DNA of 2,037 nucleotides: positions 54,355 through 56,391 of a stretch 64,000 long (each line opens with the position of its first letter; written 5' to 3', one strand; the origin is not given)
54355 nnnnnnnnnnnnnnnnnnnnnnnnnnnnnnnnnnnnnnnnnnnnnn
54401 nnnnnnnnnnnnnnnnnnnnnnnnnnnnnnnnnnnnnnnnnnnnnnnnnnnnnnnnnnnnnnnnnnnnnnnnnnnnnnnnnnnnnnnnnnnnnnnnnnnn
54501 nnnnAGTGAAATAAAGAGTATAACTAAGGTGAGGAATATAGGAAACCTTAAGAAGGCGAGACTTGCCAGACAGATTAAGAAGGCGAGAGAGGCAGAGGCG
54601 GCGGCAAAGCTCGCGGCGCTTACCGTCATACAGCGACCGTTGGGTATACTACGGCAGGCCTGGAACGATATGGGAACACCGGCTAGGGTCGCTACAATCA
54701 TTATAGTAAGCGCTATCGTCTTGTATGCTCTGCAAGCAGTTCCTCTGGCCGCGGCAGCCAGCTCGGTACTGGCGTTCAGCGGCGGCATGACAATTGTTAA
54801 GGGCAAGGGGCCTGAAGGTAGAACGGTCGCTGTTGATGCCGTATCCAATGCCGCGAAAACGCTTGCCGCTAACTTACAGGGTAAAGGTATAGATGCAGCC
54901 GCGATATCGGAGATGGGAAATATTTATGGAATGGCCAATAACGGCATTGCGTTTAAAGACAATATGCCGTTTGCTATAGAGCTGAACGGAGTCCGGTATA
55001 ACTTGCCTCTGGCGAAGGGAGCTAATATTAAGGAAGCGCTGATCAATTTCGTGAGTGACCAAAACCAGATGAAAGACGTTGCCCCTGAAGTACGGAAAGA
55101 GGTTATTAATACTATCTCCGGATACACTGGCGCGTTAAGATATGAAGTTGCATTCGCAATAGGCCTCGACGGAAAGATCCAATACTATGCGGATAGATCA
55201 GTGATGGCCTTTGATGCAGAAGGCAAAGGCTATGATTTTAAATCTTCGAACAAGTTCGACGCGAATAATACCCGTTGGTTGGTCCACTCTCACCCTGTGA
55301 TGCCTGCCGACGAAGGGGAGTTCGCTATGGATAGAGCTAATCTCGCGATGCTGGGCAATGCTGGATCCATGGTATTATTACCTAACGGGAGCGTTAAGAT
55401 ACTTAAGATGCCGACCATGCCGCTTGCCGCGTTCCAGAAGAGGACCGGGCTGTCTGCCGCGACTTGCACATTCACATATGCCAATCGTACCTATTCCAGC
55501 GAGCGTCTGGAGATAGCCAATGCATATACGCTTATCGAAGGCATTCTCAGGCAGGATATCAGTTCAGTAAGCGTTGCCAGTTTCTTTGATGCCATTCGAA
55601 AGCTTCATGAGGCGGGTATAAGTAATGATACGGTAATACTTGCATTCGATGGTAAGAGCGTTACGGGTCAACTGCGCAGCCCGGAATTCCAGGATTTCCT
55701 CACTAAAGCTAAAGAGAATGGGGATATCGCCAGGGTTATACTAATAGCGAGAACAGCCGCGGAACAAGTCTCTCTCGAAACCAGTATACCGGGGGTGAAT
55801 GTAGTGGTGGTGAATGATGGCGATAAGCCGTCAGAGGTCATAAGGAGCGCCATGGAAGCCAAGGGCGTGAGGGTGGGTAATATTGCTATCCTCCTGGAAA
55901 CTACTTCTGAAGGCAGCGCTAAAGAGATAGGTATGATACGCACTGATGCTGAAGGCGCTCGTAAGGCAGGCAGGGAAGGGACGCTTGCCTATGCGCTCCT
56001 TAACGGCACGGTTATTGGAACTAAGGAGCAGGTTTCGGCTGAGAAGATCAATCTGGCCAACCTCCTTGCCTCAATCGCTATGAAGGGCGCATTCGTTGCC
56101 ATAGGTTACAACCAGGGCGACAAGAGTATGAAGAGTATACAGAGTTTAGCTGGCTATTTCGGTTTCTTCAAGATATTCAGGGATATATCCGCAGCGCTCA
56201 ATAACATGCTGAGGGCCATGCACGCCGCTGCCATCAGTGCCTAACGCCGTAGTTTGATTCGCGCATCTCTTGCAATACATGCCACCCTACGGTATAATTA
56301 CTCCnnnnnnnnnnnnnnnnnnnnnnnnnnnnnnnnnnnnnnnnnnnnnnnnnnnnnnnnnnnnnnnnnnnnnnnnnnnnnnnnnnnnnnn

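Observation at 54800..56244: C-terminal ~480-aa domain after the last TM pair, with an HSHP motif (55285-55296)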

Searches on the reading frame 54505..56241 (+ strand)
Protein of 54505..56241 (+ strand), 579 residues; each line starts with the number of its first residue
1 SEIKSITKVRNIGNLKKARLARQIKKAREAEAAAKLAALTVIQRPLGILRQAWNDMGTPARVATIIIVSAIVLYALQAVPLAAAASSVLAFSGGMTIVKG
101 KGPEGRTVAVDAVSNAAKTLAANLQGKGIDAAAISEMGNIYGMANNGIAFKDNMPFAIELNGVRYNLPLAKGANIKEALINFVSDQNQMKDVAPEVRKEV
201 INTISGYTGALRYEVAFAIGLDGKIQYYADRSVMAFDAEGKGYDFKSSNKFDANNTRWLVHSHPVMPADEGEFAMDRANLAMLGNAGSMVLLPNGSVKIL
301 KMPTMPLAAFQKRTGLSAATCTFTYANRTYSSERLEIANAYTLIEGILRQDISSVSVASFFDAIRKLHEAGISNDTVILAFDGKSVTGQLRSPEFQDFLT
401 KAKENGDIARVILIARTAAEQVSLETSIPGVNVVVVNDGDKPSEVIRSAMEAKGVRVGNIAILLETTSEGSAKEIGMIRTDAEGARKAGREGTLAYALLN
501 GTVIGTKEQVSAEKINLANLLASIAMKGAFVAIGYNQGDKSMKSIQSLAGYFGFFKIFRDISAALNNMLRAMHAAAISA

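Call 5: search_protein_families(library=pfam, proteins=[window:54505-56241:+], max_evalue=1)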
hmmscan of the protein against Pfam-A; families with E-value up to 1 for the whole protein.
window:54505-56241:+ (579 aa): 0 families

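Call 7: find_homologous_proteins(query=window:54802-56241:+, max_evalue=0.001)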
Query window:54802-56241:+ (480 aa): 1 proteins with E <= 0.001 among 8000 candidates.
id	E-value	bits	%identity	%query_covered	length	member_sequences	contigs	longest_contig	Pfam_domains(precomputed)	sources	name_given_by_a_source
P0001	2.8e-123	430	72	59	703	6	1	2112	-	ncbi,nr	ncbi:MAG: hypothetical protein KKE81_02990, partial [Candidatus Omnitrophica bacterium]|nr:hypotheti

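Call 11: search_solved_structures(query=window:54802-56241:+, max_evalue=10, show_alignments=3)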
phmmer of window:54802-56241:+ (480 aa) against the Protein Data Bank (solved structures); distinct sequences matched with E-value up to 10: 2.
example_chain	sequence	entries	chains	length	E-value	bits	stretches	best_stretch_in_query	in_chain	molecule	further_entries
5xn5_A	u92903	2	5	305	0.47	12.8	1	378-454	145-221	Os07g0580900 protein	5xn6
3ieh_A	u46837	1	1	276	1.3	11.3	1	228-291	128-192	Putative metallopeptidase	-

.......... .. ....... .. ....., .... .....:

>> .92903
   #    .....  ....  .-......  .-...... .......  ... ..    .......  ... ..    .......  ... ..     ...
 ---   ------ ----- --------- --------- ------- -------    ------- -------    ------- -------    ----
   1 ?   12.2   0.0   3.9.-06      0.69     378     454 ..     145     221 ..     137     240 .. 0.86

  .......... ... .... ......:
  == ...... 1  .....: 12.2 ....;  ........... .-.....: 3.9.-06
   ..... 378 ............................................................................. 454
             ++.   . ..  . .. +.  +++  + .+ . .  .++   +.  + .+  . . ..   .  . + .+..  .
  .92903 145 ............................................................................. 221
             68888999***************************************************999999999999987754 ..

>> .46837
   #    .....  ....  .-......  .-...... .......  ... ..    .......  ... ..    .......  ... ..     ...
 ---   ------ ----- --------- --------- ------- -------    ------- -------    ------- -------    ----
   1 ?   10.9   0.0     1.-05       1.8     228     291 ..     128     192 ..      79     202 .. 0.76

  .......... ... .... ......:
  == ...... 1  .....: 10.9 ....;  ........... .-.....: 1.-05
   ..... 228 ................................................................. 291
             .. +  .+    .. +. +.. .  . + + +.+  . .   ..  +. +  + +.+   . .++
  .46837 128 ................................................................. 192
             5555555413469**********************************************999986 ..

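Call 20: predict_structure(protein=window:54802-56241:+)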
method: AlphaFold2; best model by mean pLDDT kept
length: 480 residues; sequences in the alignment: 1
mean_pLDDT: 39.0   pTM: 0.27
mean pLDDT of the five models: 39.0, 37.8, 35.4, 34.4, 32.0
residues with pLDDT >= 90: 0; 70-90: 0; 50-70: 66; < 50: 414
segments of 3 or more residues with pLDDT < 50: 1-66, 72-74, 89-284, 310-312, 317-322, 337-339, 354-480
pLDDT, mean of each block of 10 residues (from residue 1): 28 39 42 37 38 44 47 50 50 44 37 31 32 42 42 39 33 31 33 35 34 35 32 34 35 36 44 42 50 61 56 49 53 51 51 43 38 31 35 28 27 32 32 25 31 37 41 35
secondary structure, 60 per line:
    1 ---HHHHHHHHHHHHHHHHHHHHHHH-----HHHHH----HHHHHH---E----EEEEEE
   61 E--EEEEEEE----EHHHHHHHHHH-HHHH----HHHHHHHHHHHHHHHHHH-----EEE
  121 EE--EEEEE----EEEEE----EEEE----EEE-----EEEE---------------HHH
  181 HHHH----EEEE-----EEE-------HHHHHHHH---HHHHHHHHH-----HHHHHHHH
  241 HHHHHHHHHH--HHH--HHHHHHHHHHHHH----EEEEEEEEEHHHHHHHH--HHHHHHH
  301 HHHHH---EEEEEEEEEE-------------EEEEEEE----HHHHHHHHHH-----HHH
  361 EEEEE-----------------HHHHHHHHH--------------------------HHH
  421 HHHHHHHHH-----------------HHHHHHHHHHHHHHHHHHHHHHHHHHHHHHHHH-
elements in order: H4-26 H32-36 H41-46 E55-61 E64-70 H76-85 H87-90 H95-112 E118-122 E125-129 E134-138 E143-146 E151-153 E159-162 H178-184 E189-192 E198-200 H208-215 H219-227 H233-250 H258-270 E275-283 H284-291 H294-305 E309-318 E332-338 H343-352 E361-365 H383-391 H418-429 H447-479

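Call 37: find_related_loci(query=A2, collection=metagenome_contigs, flank=10000)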
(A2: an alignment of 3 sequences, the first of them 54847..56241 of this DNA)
Query A2 (465 aa) in metagenome_contigs; peptide patterns used: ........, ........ (x = any residue, [..] = any of these).
425 stretches matched a pattern; 2 encode a relative of the query (tblastn E <= 1e-3); 2 distinct loci.
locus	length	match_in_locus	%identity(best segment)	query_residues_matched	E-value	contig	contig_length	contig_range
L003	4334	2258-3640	74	1-465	0e+0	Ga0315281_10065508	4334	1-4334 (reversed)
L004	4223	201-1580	66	1-464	0e+0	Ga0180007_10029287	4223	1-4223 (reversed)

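Call 42: search_solved_structures(query=A2, max_evalue=10, show_alignments=5)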
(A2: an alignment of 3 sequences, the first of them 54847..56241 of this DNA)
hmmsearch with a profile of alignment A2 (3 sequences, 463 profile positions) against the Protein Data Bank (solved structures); distinct sequences matched with E-value up to 10: 2.
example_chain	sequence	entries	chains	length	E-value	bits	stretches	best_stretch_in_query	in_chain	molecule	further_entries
3kdq_A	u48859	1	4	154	0.088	14.7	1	301-432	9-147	uncharacterized conserved protein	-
5xn5_A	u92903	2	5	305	0.53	12.1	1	363-441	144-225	Os07g0580900 protein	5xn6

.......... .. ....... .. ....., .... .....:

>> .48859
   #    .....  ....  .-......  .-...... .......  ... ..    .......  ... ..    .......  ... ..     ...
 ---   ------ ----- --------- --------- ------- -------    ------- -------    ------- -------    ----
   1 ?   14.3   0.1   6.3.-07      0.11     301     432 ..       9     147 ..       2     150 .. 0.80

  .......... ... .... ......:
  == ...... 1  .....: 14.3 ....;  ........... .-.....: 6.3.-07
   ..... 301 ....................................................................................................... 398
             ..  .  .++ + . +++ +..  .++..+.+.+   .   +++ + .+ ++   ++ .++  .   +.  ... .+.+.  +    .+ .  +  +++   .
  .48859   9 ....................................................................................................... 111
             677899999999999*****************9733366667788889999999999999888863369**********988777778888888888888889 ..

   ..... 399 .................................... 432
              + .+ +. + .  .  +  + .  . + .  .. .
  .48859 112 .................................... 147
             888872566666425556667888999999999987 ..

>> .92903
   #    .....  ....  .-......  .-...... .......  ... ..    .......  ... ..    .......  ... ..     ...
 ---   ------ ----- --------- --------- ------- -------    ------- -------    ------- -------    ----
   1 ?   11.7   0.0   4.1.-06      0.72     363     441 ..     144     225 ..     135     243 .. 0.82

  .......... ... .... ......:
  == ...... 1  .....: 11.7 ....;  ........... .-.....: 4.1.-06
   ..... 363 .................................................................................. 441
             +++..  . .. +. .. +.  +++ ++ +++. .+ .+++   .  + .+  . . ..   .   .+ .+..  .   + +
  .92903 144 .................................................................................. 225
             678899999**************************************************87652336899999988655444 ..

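Call 46: search_protein_families(library=ncbifam, proteins=[L003:86-2260:+], max_evalue=1)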
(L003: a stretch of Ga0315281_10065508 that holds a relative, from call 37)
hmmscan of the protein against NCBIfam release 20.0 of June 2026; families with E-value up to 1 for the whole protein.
L003:86-2260:+ (725 aa): 0 families

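Call 47: search_protein_representatives(protein=window:54802-56241:+)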
Query: 480 residues. Proteins with E-value up to 0.001 (for the whole library): 19; up to 1e-10: 14; up to 1e-30: 5. The best 19 are listed.
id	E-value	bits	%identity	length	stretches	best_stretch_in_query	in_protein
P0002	3.0e-183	626.3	69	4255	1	16-480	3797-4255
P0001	9.1e-124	430.3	74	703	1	16-296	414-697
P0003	8.3e-37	143.8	43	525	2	260-479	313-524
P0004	4.9e-35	138.0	36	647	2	256-479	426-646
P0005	8.4e-33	130.6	34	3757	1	17-479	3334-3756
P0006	5.9e-26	108.1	31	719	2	16-229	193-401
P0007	5.7e-25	104.8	33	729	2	253-478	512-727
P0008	4.7e-24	101.8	43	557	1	32-221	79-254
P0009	1.7e-23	100.0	34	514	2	23-237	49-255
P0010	8.0e-20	87.9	39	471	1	259-480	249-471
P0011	1.8e-16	76.8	38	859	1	258-474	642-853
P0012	1.3e-15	74.0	30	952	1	234-479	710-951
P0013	3.4e-15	72.6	39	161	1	311-479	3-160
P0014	1.2e-14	70.8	51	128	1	314-437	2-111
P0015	1.1e-10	57.8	38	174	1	335-479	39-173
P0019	1.2e-05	41.2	26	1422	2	103-215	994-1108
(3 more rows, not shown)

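Call 54: find_homologous_proteins(query=A3, max_evalue=0.001)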
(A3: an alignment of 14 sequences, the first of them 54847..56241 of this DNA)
Query A3 (14 sequences) (465 aa, profile of the alignment): 4 proteins with E <= 0.001 among 8000 candidates.
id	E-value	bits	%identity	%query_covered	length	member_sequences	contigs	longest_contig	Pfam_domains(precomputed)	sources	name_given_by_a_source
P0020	2.7e-165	570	68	100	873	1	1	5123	-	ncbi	ncbi:MAG: hypothetical protein ABID09_02945, partial [Candidatus Omnitrophota bacterium]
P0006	2.3e-133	464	33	44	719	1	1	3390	-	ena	-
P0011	3.1e-132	460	34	49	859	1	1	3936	-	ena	-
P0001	9.4e-91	324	72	60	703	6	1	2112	-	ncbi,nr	ncbi:MAG: hypothetical protein KKE81_02990, partial [Candidatus Omnitrophica bacterium]|nr:hypotheti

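Call 59: find_encoding_contigs(protein=P0006, flank=10000)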
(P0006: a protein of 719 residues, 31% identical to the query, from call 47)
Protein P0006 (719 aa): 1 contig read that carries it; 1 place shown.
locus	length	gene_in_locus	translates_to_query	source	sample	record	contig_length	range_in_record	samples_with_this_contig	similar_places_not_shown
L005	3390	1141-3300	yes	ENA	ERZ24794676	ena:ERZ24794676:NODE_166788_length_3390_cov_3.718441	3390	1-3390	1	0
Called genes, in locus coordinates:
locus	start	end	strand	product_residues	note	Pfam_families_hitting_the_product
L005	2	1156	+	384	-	?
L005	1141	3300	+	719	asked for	-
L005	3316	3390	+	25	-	?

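Call 60: find_encoding_contigs(protein=P0011, flank=10000)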
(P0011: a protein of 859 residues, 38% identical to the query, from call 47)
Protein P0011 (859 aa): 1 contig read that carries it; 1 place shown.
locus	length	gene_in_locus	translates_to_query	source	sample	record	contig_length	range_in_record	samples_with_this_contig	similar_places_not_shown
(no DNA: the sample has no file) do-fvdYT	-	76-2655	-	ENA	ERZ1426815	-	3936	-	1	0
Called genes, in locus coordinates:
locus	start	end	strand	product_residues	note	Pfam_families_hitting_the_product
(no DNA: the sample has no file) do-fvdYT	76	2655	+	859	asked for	-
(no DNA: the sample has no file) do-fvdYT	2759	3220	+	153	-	PF01381:HTH_3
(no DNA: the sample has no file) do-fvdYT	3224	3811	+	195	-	PF02661:Fic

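Call 63: search_solved_structures(query=A4, max_evalue=10, show_alignments=4)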
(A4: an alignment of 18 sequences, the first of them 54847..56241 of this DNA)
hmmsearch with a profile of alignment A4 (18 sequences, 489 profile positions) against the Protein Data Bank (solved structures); distinct sequences matched with E-value up to 10: 0.

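Call 64: search_protein_families(library=pfam, alignment_id=A4, max_evalue=1)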
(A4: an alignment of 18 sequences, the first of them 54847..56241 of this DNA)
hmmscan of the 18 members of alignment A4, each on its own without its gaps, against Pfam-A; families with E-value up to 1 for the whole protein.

A. member 1, window:54847-56241:+ (465 aa): 0 families

B. families by the number of members that match (of 18 scanned): 11 families
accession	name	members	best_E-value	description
PF24372.1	DUF7528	1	0.0011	Family of unknown function (DUF7528)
PF19476.4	DUF6013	1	0.033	Family of unknown function (DUF6013)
PF01973.23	MptE-like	1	0.037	6-hydroxymethylpterin diphosphokinase MptE-like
PF05853.18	BKACE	1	0.043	beta-keto acid cleavage enzyme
PF03861.19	ANTAR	1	0.06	ANTAR domain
PF19807.5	DUF6290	1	0.085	Family of unknown function (DUF6290)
PF03447.22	NAD_binding_3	1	0.091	Homoserine dehydrogenase, NAD binding domain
PF21139.3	BT_MCC_alpha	1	0.13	Methylcrotonyl-CoA carboxylase, alpha-subunit, BT domain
PF01297.22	ZnuA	1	0.13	Zinc-uptake complex component A periplasmic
PF08758.17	Cadherin_pro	1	0.19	Cadherin prodomain like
PF20606.3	DUF6799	1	0.3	Domain of unknown function (DUF6799)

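Call 65: predict_structure(alignment_id=A4)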
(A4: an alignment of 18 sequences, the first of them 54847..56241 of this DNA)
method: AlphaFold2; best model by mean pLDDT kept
length: 465 residues; sequences in the alignment: 18
mean_pLDDT: 80.6   pTM: 0.56
mean pLDDT of the five models: 80.6, 79.7, 79.2, 75.9, 73.3
residues with pLDDT >= 90: 126; 70-90: 261; 50-70: 46; < 50: 32
segments of 3 or more residues with pLDDT < 50: 192-217, 391-394
pLDDT, mean of each block of 10 residues (from residue 1): 74 86 89 88 85 91 93 89 89 83 88 75 77 74 87 79 81 88 85 38 36 44 65 71 88 79 93 77 91 94 93 90 92 96 95 75 93 88 82 64 87 86 77 86 75 68 50
secondary structure, 60 per line:
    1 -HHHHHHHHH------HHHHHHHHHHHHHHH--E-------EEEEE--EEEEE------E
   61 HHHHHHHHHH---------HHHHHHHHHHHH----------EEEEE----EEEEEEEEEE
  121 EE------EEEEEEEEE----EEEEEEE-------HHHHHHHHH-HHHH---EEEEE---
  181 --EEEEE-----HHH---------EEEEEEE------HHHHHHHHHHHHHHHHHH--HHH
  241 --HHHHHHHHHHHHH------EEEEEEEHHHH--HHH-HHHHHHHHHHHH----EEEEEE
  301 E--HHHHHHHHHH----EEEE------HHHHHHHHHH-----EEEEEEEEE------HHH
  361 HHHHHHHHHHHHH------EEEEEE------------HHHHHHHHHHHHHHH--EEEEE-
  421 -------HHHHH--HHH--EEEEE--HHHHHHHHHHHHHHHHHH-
elements in order: H2-10 H17-31 E42-46 E49-53 H61-70 H80-91 E102-106 E111-122 E129-137 E142-148 H156-164 H166-169 E173-177 E183-187 E205-211 H218-235 H243-255 E262-268 H269-272 H279-290 E295-301 H304-313 E318-321 H328-337 E343-351 H358-373 E380-385 H398-412 E415-419 H428-432 E440-444 H447-464
